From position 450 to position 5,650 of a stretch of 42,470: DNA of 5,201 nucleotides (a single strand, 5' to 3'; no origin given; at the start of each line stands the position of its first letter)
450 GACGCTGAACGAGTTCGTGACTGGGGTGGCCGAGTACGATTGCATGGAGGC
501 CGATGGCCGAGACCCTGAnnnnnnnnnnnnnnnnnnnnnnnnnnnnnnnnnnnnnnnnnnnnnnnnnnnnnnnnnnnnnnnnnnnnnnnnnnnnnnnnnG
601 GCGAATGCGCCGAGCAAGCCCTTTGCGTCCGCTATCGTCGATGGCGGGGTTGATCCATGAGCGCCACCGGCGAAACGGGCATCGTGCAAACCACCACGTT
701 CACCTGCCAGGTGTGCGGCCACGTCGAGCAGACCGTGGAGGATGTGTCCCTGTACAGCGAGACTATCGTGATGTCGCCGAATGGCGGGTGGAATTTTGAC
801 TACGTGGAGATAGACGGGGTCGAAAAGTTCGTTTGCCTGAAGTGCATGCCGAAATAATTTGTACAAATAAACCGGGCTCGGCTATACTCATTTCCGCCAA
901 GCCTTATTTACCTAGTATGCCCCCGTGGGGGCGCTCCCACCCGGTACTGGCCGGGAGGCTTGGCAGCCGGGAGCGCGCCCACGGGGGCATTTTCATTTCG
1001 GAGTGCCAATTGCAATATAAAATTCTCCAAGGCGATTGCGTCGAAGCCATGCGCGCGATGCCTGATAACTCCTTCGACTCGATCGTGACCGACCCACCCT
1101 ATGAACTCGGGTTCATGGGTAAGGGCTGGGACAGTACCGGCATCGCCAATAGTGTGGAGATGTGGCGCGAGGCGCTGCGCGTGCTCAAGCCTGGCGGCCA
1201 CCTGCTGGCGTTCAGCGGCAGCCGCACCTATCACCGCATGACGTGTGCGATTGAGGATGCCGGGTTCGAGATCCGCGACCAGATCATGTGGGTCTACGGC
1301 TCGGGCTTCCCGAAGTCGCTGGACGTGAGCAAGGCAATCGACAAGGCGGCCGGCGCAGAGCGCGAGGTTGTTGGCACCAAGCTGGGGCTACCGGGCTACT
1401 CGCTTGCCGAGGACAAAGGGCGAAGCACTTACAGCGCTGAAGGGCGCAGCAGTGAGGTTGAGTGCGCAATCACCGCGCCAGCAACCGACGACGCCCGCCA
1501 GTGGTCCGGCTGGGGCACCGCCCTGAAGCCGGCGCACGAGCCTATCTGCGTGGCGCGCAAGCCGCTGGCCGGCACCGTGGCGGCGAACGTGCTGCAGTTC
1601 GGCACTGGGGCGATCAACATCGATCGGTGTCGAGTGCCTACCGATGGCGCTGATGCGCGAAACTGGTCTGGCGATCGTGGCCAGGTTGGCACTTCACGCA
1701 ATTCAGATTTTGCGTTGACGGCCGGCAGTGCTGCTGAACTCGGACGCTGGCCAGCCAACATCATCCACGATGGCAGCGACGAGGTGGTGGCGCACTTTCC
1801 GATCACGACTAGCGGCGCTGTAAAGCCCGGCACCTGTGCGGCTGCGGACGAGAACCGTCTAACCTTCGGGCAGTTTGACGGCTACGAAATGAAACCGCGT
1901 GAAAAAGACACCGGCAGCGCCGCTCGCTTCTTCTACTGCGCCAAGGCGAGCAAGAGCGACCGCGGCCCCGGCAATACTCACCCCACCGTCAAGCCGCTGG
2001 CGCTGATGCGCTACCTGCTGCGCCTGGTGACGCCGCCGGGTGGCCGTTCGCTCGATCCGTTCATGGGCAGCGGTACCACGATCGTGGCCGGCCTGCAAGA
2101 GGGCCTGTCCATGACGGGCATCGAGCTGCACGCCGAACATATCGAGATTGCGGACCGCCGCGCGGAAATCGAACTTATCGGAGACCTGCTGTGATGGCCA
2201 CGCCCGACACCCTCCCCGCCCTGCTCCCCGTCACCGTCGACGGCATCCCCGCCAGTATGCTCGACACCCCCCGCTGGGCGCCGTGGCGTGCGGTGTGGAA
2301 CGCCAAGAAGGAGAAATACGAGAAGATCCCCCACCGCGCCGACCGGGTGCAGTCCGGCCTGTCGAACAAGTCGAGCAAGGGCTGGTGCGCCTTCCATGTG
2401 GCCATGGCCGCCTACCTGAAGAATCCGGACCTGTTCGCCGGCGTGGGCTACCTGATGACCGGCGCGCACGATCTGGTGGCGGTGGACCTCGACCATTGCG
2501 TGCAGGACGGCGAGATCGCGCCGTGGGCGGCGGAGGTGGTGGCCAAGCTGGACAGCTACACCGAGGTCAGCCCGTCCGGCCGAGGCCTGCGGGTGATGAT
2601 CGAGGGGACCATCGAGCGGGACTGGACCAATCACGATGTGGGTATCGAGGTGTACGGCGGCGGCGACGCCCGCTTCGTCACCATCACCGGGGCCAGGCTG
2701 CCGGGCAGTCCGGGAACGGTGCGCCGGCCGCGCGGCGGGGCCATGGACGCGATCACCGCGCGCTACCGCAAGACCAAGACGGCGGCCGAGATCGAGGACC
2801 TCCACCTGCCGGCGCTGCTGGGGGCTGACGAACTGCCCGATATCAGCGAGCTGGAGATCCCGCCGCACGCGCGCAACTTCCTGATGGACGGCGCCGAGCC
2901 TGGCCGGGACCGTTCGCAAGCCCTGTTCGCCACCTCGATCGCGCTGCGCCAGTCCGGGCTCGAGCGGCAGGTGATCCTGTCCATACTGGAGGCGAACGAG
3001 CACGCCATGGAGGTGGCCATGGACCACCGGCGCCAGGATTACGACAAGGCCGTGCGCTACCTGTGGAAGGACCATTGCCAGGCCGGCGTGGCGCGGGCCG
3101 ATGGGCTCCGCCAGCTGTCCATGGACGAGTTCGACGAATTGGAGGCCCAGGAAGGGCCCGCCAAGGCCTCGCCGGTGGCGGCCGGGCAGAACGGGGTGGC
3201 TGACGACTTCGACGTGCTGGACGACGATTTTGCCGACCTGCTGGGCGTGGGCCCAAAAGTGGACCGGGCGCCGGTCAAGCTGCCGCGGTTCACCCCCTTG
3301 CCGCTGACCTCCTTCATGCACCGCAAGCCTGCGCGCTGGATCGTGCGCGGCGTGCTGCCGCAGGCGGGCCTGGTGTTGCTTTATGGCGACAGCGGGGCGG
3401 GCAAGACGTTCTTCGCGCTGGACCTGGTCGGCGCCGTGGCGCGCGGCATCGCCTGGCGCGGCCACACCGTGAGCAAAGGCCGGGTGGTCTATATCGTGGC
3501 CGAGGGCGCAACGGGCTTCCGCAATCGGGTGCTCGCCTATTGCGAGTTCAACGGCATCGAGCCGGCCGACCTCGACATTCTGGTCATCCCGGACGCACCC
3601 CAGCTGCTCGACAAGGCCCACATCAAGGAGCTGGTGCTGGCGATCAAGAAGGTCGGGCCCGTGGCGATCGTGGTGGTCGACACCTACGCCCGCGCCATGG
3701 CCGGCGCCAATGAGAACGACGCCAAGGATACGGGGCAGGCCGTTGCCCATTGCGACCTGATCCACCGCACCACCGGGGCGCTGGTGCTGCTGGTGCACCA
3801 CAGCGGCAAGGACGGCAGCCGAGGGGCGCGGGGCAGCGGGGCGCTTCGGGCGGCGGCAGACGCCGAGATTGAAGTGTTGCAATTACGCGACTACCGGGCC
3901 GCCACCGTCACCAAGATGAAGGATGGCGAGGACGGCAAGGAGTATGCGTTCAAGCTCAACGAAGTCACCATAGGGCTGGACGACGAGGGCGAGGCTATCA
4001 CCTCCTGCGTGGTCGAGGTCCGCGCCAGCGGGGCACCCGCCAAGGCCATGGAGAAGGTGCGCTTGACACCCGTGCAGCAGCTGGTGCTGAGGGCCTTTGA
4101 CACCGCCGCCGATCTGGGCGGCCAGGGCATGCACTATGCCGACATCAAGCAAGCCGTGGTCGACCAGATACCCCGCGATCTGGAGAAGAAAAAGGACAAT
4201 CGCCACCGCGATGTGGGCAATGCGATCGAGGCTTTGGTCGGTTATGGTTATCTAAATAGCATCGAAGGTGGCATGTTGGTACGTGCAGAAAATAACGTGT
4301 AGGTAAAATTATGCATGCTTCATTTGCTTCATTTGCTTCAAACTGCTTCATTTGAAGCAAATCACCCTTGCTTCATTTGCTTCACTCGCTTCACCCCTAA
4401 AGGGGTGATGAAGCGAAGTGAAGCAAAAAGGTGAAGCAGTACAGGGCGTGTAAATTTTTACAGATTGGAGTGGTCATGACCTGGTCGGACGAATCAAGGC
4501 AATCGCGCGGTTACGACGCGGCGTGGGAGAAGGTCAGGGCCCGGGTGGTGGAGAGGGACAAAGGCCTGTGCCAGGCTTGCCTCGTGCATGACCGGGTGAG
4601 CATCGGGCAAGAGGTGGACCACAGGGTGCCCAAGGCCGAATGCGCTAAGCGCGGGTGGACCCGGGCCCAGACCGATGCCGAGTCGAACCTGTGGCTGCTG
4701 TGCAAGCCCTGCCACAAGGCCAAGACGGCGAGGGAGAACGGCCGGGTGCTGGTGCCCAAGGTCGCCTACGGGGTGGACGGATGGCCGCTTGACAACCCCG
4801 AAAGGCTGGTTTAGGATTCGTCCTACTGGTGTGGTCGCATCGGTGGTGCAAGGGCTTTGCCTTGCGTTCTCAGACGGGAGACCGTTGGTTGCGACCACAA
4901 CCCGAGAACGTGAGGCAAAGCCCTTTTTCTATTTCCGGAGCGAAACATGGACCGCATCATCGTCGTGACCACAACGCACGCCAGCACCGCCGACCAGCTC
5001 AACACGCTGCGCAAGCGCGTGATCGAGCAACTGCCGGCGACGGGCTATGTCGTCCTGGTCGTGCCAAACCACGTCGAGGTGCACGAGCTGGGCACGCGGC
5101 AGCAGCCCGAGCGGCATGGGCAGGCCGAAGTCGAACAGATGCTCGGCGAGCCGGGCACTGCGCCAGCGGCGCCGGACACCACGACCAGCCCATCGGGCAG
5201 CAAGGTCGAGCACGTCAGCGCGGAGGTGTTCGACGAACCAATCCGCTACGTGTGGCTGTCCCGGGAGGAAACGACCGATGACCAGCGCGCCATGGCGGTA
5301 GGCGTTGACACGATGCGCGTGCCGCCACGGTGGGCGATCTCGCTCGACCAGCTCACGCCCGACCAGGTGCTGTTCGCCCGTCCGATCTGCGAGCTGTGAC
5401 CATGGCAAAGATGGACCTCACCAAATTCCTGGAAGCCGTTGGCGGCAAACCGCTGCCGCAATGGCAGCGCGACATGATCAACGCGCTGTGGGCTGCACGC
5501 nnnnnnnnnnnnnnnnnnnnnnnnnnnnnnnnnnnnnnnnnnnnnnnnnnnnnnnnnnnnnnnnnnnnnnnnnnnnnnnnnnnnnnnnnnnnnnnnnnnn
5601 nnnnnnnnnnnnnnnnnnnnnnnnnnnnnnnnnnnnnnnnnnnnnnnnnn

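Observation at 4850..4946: Twin RNA elements S1 (917-1009) and S2 (4850-4946) share the same unusual architecture and the same downstream T-tract-RBS cassette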

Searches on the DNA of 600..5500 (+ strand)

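Call 8: search_dna_similar(query=window:600-5500:+, collection=phages, mode=near, max_rows=30)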
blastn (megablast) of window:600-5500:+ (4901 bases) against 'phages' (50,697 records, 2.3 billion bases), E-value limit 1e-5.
Records with a match: 4; places in all: 4; records where one place covers at least 80% of the query: 0.
Best place of each record, by identity: 90-95% 2; 80-90% 1; 60-80% 1.
By first word of the organism name: Pseudomonas 4.
By host as written in the record: Pseudomonas putida 2; Pseudomonas aeruginosa P9W 2.
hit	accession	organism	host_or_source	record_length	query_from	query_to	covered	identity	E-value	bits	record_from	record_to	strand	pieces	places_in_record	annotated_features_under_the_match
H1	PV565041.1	Pseudomonas phage Jeremy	Pseudomonas putida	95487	569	720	3%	80.1%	8e-21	110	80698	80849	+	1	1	DNA-methyltransferase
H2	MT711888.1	Pseudomonas phage Dolphis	Pseudomonas putida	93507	569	720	3%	79.5%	4e-19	104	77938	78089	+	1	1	DNA methyltransferase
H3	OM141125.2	Pseudomonas phage PP9W2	Pseudomonas aeruginosa P9W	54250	1313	1364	1%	92.3%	3e-10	75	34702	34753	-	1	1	adenine-specific methyltransferase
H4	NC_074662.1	Pseudomonas phage PP9W2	Pseudomonas aeruginosa P9W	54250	1313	1364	1%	92.3%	3e-10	75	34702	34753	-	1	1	adenine-specific methyltransferase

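Call 26: search_rna_families(source=window, start=840, end=1040, threshold=evalue, max_evalue=10, show_alignments=3)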
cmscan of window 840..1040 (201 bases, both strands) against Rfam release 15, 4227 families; matches with E-value up to 10: 8.
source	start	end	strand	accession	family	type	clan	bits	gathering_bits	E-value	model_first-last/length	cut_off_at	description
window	923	984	-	RF03294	mir-H3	Gene; miRNA;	-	24.1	70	0.12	1-81/81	no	mir-H3 microRNA precursor family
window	923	984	+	RF03294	mir-H3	Gene; miRNA;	-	19.1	70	1.4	1-81/81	no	mir-H3 microRNA precursor family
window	914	993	+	RF04269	mir-373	Gene; miRNA;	-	18.9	69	0.27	1-69/69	no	mir-373 microRNA precursor family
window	919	990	-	RF03910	mir-H5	Gene; miRNA;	-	15.5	90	10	1-80/80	no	mir-H5 microRNA precursor family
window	914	988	-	RF02801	PyrR201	Gene; snRNA; snoRNA; HACA-box;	-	15.4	49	3.2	1-68/68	no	Pyrobaculum sRNA 201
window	919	957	-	RF02831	Scr2736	Gene; sRNA;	-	14.7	43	4.3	1-64/64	no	Streptomyces RNA 2736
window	923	984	-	RF04073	mir-727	Gene; miRNA;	-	13.8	104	5.7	1-91/91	no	mir-727 microRNA precursor family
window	841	988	-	RF01089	PK-repBA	Cis-reg;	-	11.5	45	3.7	1-124/124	no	Pseudoknot of the regulatory region of the repBA gene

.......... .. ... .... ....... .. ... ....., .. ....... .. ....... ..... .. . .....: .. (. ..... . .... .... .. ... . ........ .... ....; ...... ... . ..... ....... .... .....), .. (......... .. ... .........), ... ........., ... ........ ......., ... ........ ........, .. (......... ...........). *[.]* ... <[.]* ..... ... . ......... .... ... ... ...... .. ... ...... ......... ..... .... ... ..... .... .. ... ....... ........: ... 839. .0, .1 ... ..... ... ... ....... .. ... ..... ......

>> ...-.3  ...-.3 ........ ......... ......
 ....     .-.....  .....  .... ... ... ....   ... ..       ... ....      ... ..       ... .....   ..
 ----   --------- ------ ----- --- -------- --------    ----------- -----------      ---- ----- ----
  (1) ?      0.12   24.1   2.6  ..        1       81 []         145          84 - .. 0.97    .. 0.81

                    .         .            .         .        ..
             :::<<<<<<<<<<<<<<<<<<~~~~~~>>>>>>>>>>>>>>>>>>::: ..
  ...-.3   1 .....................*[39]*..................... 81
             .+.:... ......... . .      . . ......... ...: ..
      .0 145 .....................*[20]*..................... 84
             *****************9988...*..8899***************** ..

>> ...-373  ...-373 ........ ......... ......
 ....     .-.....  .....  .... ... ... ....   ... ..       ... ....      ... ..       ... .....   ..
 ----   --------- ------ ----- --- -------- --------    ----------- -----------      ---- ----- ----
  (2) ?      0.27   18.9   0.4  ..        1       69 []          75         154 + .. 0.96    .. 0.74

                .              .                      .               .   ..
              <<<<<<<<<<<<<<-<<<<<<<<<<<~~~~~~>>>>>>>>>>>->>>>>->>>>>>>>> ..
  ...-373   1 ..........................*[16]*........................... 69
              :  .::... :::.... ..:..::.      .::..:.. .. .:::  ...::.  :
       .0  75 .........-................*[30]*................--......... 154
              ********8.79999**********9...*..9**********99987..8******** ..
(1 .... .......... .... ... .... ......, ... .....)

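Call 27: search_rna_families(source=window, start=4780, end=4980, threshold=evalue, max_evalue=10, show_alignments=3)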
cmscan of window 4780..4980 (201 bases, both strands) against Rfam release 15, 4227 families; matches with E-value up to 10: 14.
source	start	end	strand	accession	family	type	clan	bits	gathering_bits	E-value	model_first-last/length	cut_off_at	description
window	4842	4934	+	RF04252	mir-8186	Gene; miRNA;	-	20.1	80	0.041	1-61/61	no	mir-8186 microRNA precursor family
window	4857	4918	+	RF03932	mir-1597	Gene; miRNA;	-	18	93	0.57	1-73/73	no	mir-1597 microRNA precursor family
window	4842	4934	+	RF04198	MIR8670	Gene; miRNA;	-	17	150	0.66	1-142/142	no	MIR8670 microRNA precursor family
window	4849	4927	+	RF03674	MIR5387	Gene; miRNA;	-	16.6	69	0.72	1-96/96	no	MIR5387 microRNA precursor family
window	4784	4846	+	RF02024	mir-1180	Gene; miRNA;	-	16.2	49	3.3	1-68/68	no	mir-1180 microRNA precursor family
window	4848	4926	-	RF03674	MIR5387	Gene; miRNA;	-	15.9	69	1.1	1-96/96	no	MIR5387 microRNA precursor family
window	4855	4920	-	RF03932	mir-1597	Gene; miRNA;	-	15.9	93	2.2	1-73/73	no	mir-1597 microRNA precursor family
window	4913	4945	+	RF02448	SpR20_sRNA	Gene; sRNA;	-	15.5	45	0.48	1-45/45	no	Streptococcus sRNA SpR20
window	4853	4922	-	RF02019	mir-1265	Gene; miRNA;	-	15.1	79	1.9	1-82/82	no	mir-1265 microRNA precursor family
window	4794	4824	-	RF01716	PhotoRC-I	Cis-reg;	-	14.5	45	0.14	1-44/44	no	PhotoRC-I RNA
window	4850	4925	-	RF03712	MIR6450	Gene; miRNA;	-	14.5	70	3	1-107/107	no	MIR6450 microRNA precursor family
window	4848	4926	+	RF03499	mir-702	Gene; miRNA;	-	14.1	70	8.9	1-103/103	no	mir-702 microRNA precursor family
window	4843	4932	+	RF03413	MIR904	Gene; miRNA;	-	12.9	80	5.9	1-141/141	no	MIR904 microRNA precursor family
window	4817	4862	-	RF02448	SpR20_sRNA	Gene; sRNA;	-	11.1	45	7.2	1-45/45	no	Streptococcus sRNA SpR20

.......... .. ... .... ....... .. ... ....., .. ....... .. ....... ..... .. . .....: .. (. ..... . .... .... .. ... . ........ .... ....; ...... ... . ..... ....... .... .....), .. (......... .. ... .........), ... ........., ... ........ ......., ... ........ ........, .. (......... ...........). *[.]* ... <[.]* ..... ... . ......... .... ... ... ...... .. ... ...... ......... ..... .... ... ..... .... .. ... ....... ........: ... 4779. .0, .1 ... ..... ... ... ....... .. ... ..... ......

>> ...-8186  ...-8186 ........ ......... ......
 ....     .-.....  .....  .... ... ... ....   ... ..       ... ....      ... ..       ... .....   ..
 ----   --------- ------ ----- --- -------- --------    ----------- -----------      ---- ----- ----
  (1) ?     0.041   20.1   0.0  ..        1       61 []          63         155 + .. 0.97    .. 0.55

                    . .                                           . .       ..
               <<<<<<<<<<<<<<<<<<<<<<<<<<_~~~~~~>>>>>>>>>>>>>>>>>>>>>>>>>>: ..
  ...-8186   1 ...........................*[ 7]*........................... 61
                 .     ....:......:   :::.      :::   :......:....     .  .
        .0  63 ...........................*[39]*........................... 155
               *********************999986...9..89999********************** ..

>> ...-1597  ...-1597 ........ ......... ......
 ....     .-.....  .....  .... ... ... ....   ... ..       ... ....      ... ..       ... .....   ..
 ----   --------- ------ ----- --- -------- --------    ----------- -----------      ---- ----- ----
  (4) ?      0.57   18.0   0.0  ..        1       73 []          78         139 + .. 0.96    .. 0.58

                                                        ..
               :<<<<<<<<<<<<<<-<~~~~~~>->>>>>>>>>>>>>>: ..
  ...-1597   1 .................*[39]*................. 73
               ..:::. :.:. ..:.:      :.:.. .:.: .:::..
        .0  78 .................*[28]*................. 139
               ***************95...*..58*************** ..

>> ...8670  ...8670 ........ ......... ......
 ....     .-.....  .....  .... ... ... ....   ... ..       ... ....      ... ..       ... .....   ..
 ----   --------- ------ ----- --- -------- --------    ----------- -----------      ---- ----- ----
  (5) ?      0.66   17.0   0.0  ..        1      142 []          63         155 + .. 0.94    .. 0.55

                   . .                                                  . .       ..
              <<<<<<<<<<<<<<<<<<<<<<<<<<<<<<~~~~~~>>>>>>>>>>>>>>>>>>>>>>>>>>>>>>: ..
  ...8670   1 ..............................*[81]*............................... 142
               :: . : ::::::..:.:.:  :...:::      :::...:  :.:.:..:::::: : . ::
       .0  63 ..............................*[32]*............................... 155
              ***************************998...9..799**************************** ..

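Call 49: build_rna_model(alignment_id=A2, structure=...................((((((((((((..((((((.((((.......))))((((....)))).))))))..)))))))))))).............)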
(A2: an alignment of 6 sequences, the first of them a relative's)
Model R1 built from alignment A2 (6 sequences, 101 columns); structure: as given.
model positions 100; base pairs 26; branch points 1; effective number of sequences 0.83; information 0.589 bits per position. Calibrated on 0.2 Mb of random sequence (short: E-values are rough).
structure used (alignment columns):
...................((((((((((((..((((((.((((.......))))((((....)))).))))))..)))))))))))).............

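Call 50: search_with_rna_model(model_id=R1, sources=[window, L001, L002, L003, L004, L005, L006, L007, L008, L009, L010, L011, L012, L013, L014, L015, L016, L017, L018, L019, L020, L021, L022, L023, L024, L026, L027, L183, L212, L218], max_evalue=1, make_alignment=true, show_alignments=0)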
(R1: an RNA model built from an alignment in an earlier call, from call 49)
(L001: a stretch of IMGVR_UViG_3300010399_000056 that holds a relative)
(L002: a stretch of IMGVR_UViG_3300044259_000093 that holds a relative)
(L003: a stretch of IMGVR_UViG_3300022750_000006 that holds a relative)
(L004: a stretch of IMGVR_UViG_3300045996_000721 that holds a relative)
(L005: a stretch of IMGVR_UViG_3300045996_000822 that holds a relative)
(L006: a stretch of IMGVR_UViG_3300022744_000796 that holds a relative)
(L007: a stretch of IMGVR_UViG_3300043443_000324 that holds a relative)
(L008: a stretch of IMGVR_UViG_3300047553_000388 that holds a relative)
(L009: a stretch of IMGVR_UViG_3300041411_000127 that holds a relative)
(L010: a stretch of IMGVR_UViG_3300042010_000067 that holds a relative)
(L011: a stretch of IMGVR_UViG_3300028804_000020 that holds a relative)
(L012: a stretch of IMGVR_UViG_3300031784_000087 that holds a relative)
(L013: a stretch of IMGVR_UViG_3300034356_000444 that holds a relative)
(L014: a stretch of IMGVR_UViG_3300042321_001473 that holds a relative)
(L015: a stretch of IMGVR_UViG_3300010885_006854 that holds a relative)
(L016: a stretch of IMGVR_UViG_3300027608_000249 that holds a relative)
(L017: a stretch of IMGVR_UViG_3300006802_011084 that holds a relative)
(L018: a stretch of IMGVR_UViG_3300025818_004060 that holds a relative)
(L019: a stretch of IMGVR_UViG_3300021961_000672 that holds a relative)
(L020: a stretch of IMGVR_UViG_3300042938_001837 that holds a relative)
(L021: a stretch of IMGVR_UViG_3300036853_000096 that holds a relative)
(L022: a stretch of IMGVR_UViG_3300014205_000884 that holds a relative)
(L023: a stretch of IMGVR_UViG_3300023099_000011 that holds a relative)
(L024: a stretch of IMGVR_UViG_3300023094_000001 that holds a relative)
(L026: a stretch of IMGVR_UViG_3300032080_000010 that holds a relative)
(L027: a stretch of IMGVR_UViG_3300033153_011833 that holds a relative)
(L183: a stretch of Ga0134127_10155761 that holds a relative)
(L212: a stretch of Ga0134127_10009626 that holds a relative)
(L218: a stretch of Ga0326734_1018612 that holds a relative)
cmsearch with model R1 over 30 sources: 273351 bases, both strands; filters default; matches with E-value up to 1: 17.
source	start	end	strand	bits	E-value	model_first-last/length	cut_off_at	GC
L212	5622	5721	-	123.6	7.5e-34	1-100/100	no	0.55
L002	3695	3794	+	122.8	1.3e-33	1-100/100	no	0.57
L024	3537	3636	-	122.6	1.4e-33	1-100/100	no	0.54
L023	5290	5389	-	122.5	1.6e-33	1-100/100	no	0.55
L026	31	129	-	120.3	7e-33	1-100/100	no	0.55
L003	4693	4791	+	120.2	7.5e-33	1-100/100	no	0.55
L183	254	357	-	70.3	7.5e-18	1-100/100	no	0.59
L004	3282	3383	+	62.7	1.5e-15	1-100/100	no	0.59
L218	1598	1702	+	56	1.5e-13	1-100/100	no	0.54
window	895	1002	+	54.1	5.4e-13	1-100/100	no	0.67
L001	3413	3521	+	39.2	1.7e-08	1-100/100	no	0.59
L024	3530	3629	+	30.1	8.9e-06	1-100/100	no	0.5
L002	3702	3801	-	29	1.8e-05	1-100/100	no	0.53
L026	25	122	+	28.5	2.7e-05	1-100/100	no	0.52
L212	5617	5714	+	27.8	4.3e-05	1-100/100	no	0.54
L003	4700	4797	-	27.8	4.4e-05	1-100/100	no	0.52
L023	5284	5382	+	24.5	0.00041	1-100/100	no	0.53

Alignment A4: 17 matches aligned to the model, 153 columns, each read 5' to 3' on its own strand. Consensus structure (alignment columns), stored with it:
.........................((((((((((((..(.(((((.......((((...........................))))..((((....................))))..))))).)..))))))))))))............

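Call 51: search_with_rna_model(model_id=R1, sources=[window, L001, L002, L003, L004, L023, L024, L026, L183, L212, L218], max_evalue=1e-7, make_alignment=true, show_alignments=0)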
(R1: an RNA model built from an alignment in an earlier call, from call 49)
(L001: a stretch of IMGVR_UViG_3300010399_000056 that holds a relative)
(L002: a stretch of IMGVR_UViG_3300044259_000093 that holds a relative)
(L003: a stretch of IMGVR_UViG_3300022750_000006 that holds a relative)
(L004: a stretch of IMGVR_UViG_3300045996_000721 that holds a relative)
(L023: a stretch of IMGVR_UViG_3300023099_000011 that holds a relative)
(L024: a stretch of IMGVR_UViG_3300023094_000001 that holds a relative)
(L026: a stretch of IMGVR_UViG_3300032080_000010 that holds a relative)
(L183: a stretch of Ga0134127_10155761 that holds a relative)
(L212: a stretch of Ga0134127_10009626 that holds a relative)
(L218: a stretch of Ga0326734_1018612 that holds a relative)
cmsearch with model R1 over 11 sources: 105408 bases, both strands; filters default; matches with E-value up to 1e-7: 11.
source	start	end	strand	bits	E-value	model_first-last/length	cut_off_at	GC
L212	5622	5721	-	123.6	2.9e-34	1-100/100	no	0.55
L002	3695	3794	+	122.8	4.8e-34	1-100/100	no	0.57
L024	3537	3636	-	122.6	5.4e-34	1-100/100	no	0.54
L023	5290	5389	-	122.5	6.1e-34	1-100/100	no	0.55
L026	31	129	-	120.3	2.7e-33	1-100/100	no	0.55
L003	4693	4791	+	120.2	2.9e-33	1-100/100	no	0.55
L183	254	357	-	70.3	2.9e-18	1-100/100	no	0.59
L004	3282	3383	+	62.7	5.6e-16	1-100/100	no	0.59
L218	1598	1702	+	56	5.7e-14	1-100/100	no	0.54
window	895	1002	+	54.1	2.1e-13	1-100/100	no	0.67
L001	3413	3521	+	39.2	6.5e-09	1-100/100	no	0.59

Alignment A5: 11 matches aligned to the model, 118 columns, each read 5' to 3' on its own strand. Consensus structure (alignment columns), stored with it:
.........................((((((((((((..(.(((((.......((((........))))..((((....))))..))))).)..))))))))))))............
